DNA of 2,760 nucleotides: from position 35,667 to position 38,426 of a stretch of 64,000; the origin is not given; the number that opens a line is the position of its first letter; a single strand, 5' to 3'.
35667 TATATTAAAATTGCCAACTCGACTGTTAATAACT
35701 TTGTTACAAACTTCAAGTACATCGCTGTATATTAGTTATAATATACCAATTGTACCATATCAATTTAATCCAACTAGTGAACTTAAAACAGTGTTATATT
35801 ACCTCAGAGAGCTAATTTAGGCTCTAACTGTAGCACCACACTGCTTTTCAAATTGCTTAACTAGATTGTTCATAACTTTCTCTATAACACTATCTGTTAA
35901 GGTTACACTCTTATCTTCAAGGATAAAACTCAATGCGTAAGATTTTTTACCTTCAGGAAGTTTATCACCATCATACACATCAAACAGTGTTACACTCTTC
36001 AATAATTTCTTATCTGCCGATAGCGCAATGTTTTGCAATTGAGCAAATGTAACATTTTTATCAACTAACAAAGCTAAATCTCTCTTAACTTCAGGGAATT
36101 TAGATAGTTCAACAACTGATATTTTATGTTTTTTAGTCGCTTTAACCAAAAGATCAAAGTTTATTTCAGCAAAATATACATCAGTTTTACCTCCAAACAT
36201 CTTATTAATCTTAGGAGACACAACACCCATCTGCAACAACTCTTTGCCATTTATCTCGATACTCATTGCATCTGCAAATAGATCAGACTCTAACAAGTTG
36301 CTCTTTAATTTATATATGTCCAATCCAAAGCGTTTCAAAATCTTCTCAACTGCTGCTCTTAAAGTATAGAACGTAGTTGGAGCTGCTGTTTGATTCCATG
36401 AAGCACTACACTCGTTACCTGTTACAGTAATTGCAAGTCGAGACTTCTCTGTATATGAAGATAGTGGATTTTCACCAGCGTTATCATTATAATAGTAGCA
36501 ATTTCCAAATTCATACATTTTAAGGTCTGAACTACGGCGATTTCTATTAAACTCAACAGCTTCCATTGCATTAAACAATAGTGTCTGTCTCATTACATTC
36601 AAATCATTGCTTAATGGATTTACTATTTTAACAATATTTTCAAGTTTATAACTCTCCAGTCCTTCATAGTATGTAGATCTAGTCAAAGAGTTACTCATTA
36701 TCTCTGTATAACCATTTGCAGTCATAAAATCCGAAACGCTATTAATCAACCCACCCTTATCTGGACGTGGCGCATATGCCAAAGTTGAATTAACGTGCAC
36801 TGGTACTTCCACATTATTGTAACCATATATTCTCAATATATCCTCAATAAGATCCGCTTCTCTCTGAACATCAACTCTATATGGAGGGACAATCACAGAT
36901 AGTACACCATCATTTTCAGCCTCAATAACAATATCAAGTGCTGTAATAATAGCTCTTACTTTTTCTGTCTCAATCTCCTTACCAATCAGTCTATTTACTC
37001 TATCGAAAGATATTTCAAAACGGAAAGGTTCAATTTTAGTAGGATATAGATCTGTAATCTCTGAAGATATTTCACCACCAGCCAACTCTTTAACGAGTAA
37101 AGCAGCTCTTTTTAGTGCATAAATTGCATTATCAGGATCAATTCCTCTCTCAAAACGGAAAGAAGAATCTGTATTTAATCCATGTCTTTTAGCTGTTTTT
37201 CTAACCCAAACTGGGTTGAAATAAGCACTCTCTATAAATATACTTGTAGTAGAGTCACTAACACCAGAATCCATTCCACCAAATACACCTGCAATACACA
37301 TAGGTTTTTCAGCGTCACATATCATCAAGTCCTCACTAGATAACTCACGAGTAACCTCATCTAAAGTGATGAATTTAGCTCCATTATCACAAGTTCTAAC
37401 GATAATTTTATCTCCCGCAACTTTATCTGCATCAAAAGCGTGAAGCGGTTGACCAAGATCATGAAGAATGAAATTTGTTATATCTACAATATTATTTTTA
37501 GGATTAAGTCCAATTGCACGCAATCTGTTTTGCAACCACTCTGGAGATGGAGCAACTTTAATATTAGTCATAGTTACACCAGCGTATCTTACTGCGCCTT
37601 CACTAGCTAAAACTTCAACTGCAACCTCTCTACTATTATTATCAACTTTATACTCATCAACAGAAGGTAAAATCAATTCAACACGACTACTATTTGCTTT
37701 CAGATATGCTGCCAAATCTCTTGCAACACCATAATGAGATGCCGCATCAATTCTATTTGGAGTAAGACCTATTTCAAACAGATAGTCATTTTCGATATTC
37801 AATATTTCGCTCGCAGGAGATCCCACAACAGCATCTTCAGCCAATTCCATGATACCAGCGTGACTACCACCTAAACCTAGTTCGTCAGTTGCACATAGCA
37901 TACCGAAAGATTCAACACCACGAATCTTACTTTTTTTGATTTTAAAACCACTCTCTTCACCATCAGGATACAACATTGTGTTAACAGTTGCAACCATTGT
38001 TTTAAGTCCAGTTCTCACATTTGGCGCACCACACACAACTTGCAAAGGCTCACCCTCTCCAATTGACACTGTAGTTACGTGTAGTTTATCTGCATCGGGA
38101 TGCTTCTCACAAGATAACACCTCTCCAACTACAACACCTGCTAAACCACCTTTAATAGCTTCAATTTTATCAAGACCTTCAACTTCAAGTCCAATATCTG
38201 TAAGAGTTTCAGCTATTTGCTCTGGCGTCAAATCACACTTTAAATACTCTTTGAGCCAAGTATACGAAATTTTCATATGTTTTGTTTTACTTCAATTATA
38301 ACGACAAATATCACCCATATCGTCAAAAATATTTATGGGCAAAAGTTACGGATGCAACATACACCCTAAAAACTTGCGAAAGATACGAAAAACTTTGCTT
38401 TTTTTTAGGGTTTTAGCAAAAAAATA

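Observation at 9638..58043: Dispersed family of about 45-nt intergenic repeats (core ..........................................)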

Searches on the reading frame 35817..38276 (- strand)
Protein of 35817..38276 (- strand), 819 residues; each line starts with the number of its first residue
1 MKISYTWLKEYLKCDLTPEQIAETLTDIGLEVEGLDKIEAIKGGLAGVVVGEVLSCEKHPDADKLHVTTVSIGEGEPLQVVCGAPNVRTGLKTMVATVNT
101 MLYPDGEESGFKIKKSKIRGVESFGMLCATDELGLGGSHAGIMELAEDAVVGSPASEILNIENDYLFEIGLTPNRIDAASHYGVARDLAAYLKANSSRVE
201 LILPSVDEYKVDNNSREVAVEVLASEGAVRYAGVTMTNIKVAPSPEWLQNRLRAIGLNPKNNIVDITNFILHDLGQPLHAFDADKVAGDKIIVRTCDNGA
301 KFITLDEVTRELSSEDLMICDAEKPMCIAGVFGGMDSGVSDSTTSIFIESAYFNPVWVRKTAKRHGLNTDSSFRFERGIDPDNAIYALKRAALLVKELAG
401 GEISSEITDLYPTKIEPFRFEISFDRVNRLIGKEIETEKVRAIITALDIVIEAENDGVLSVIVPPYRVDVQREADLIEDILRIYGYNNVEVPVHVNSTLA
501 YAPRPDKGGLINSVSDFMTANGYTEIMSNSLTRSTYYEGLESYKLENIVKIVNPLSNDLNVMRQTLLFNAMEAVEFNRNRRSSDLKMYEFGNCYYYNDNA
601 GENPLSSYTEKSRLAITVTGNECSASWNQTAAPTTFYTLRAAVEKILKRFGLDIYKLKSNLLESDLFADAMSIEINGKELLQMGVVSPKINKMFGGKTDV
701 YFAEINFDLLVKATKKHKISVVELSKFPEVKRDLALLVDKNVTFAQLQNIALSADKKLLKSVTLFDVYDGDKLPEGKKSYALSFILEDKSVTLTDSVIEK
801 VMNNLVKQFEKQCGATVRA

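Call 45: find_homologous_proteins(query=window:35817-38276:-, max_evalue=1e-50)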
Query window:35817-38276:- (819 aa): 8000 proteins with E <= 1e-50 among 8000 candidates; the best 120 are listed.
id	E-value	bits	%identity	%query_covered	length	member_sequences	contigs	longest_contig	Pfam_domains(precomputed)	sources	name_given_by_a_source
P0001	0.0e+0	1822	100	100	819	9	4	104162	PF03483.23,PF03147.20,PF03484.22,PF17759.7,PF01588.27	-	-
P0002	0.0e+0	1633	88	100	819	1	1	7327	PF03483.23,PF03147.20,PF03484.22,PF17759.7,PF01588.27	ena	-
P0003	0.0e+0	1329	71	100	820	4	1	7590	PF03483.23,PF03147.20,PF03484.22,PF17759.7,PF01588.27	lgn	-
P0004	0.0e+0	1325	72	100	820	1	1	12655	PF03483.23,PF03147.20,PF03484.22,PF17759.7,PF01588.27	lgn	-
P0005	0.0e+0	1318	71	100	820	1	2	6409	PF03483.23,PF03147.20,PF03484.22,PF17759.7,PF01588.27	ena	-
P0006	0.0e+0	1316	71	100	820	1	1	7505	PF03483.23,PF03147.20,PF03484.22,PF17759.7,PF01588.27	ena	-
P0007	0.0e+0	1316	71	100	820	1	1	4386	PF03483.23,PF03147.20,PF03484.22,PF17759.7,PF01588.27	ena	-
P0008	0.0e+0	1315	71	100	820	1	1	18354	PF03483.23,PF03147.20,PF03484.22,PF17759.7,PF01588.27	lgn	-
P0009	0.0e+0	1315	71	100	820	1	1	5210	PF03483.23,PF03147.20,PF03484.22,PF17759.7,PF01588.27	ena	-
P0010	0.0e+0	1314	71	100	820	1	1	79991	PF03483.23,PF03147.20,PF03484.22,PF17759.7,PF01588.27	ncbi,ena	-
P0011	0.0e+0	1314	71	100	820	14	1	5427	PF03483.23,PF03147.20,PF03484.22,PF17759.7,PF01588.27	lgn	-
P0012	0.0e+0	1314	71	100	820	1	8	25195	PF03483.23,PF03147.20,PF03484.22,PF17759.7,PF01588.27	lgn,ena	-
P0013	0.0e+0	1313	71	100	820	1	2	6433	PF03483.23,PF03147.20,PF03484.22,PF17759.7,PF01588.27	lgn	-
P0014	0.0e+0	1312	71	100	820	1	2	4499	PF03483.23,PF03147.20,PF03484.22,PF17759.7,PF01588.27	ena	-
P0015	0.0e+0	1312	71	100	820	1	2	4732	PF03483.23,PF03147.20,PF03484.22,PF17759.7,PF01588.27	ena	-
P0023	0.0e+0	1300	70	100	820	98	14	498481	PF03483.23,PF03147.20,PF03484.22,PF17759.7,PF01588.27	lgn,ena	-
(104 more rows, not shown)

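Call 46: find_encoding_contigs(protein=P0001, flank=10000, max_places=10)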
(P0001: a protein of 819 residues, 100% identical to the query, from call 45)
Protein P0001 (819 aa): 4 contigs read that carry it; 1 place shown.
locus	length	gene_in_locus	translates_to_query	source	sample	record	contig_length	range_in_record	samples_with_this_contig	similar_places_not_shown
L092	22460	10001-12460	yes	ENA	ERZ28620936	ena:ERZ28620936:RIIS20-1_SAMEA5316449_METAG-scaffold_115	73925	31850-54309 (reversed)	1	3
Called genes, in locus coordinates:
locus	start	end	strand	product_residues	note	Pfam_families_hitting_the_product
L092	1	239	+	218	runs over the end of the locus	PF00702:Hydrolase, PF13419:HAD_2, PF13242:Hydrolase_like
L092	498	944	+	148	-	-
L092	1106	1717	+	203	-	PF01300:Sua5_yciO_yrdC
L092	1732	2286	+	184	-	PF13858:DUF4199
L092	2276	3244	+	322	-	PF00535:Glycos_transf_2, PF10111:Glyco_tranf_2_2, PF13641:Glyco_tranf_2_3 (weak)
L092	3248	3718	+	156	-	PF14126:DUF4293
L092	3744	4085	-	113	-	-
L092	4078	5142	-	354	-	PF08885:GSCFA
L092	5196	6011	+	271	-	PF00288:GHMP_kinases_N, PF08544:GHMP_kinases_C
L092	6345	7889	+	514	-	PF01039:Carboxyl_trans, PF03255:ACCA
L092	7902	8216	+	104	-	PF00364:Biotin_lipoyl, PF25917:BSH_RND (weak), PF25973:BSH_CzcB (faint)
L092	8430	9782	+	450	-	PF14388:DUF4419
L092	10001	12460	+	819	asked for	PF01588:tRNA_bind, PF03483:B3_4, PF03484:B5, PF17759:tRNA_synthFbeta, PF03147:FDX-ACB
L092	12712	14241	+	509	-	PF00117:GATase, PF07722:Peptidase_C26, PF02540:NAD_synthase (weak), PF00958:GMP_synt_C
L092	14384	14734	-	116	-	PF02261:Asp_decarbox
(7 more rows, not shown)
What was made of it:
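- Some copies lie beyond the terminator or 60 nt upstream of start codons (sites C and G; call 46).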

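Call 47: find_encoding_contigs(protein=P0023, flank=10000, max_places=3)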
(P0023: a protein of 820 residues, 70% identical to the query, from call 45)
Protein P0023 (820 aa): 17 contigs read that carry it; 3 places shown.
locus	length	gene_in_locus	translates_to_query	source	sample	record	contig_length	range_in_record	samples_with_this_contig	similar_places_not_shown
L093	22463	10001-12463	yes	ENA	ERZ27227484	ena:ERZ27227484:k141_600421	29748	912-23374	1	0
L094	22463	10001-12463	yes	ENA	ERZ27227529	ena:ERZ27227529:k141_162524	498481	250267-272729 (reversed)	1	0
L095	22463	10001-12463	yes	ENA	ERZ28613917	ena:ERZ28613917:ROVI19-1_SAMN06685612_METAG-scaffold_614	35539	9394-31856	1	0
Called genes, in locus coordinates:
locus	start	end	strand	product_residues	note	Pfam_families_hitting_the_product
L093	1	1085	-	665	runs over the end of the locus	?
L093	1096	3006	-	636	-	PF00501:AMP-binding, PF23562:AMP-binding_C_3 (faint)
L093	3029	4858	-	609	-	PF00009:GTP_EFTU, PF22042:EF-G_D2 (weak), PF03144:GTP_EFTU_D2, PF00679:EFG_C, PF06421:LepA_C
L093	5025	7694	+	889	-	PF01835:MG2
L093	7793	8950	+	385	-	PF00278:Orn_DAP_Arg_deC, PF02784:Orn_Arg_deC_N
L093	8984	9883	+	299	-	PF00892:EamA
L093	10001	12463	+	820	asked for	PF01588:tRNA_bind, PF03483:B3_4, PF03484:B5, PF17759:tRNA_synthFbeta, PF03147:FDX-ACB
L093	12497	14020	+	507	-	PF00117:GATase, PF07722:Peptidase_C26, PF02540:NAD_synthase, PF03054:tRNA_Me_trans (weak), PF00958:GMP_synt_C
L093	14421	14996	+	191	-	-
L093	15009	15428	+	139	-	-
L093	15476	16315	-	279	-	PF03372:Exo_endo_phos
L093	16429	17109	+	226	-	PF00657:Lipase_GDSL, PF13472:Lipase_GDSL_2, PF17182:OSK, PF04311:DUF459 (faint)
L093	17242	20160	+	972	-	PF13620:CarboxypepD_reg, PF13715:CarbopepD_reg_2, PF14905:OMP_b-brl_3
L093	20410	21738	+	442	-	PF19577:DcaP, PF02530:Porin_2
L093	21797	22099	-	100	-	PF14898:DUF4491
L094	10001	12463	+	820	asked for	PF01588:tRNA_bind, PF03483:B3_4, PF03484:B5, PF17759:tRNA_synthFbeta, PF03147:FDX-ACB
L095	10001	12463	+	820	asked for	PF01588:tRNA_bind, PF03483:B3_4, PF03484:B5, PF17759:tRNA_synthFbeta, PF03147:FDX-ACB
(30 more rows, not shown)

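Call 49: find_encoding_contigs(protein=P0002, flank=10000, max_places=5)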
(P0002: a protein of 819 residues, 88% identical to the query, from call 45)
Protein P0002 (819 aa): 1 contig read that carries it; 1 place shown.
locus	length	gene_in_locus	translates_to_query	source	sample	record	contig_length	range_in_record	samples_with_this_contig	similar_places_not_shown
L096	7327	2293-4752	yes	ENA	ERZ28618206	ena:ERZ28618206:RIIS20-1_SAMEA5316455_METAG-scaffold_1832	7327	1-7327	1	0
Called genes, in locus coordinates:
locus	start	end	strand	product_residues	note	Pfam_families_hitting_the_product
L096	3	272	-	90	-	?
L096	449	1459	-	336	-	-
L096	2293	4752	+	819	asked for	PF01588:tRNA_bind, PF03483:B3_4, PF03484:B5, PF17759:tRNA_synthFbeta, PF03147:FDX-ACB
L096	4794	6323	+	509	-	PF00117:GATase, PF07722:Peptidase_C26, PF02540:NAD_synthase (weak), PF00958:GMP_synt_C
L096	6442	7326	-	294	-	?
